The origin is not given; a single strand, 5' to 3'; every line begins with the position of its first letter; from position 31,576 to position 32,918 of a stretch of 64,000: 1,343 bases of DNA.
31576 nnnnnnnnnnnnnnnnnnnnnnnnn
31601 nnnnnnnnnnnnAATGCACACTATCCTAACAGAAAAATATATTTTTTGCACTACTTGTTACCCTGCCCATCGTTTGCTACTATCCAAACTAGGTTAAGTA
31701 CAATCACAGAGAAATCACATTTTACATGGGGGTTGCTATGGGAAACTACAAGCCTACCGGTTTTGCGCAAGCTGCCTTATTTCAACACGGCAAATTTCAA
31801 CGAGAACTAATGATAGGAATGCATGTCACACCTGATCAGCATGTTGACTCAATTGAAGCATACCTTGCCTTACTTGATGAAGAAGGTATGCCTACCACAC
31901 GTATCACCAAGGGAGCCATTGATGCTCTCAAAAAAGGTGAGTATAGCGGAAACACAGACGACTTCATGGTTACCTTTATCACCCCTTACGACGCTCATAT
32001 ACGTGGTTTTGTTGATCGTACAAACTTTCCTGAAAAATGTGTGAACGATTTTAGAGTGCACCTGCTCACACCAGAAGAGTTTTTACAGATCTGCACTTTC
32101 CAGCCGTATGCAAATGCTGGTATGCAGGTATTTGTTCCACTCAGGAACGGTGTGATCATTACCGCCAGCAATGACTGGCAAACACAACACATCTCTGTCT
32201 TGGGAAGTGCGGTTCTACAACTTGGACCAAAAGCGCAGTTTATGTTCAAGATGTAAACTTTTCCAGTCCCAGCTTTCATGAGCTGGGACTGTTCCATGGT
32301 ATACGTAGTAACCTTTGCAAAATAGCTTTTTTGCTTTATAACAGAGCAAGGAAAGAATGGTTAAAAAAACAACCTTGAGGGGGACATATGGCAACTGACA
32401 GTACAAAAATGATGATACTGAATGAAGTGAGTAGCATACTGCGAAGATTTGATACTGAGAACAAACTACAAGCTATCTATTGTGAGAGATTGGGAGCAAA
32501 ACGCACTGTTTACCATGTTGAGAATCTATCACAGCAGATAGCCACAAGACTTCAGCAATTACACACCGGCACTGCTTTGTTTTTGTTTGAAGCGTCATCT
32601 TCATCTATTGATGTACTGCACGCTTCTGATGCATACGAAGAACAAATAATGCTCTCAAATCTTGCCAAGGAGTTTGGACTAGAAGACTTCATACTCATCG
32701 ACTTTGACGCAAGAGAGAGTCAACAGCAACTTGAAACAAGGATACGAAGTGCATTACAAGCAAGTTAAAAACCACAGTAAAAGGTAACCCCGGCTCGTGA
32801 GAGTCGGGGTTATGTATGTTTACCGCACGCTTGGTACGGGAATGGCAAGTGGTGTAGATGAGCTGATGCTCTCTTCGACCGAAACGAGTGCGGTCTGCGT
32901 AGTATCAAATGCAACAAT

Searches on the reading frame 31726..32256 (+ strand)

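Call 3: search_protein_families(library=pfam, proteins=[window:31726-32256:+], max_evalue=1)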
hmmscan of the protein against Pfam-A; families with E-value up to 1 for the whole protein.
window:31726-32256:+ (176 aa): 0 families

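Call 4: search_protein_families(library=ncbifam, proteins=[window:31726-32256:+], max_evalue=1)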
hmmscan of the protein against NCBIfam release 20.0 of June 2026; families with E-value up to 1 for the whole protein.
window:31726-32256:+ (176 aa): 2 families
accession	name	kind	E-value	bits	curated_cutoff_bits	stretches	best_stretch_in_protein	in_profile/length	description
NF012225.0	blaSFH_gen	exception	0.1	12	440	1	17-52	214-249/252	SFH-related subclass B2 metallo-beta-lactamase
NF011484.0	PRK14894.1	equivalog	0.12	10.4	1050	1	36-101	206-271/539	glycine--tRNA ligase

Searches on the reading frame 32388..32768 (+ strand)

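Call 3: search_protein_families(library=pfam, proteins=[window:32388-32768:+], max_evalue=1)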
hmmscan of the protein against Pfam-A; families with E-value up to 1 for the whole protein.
window:32388-32768:+ (126 aa): 2 families
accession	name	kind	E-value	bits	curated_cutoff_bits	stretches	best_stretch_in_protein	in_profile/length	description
PF12683.13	DUF3798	-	0.025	14.5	24.6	1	71-119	101-149/271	Protein of unknown function (DUF3798)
PF06794.17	UPF0270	-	0.054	14.1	25.6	1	46-79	34-67/69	Uncharacterised protein family (UPF0270)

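Call 4: search_protein_families(library=ncbifam, proteins=[window:32388-32768:+], max_evalue=1)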
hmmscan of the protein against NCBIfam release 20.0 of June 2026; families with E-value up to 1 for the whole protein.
window:32388-32768:+ (126 aa): 1 family
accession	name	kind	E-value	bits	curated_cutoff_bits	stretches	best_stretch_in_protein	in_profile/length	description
TIGR03357.1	VI_zyme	equivalog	0.018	14.7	53.2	1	92-124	47-79/133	type VI secretion system baseplate subunit TssE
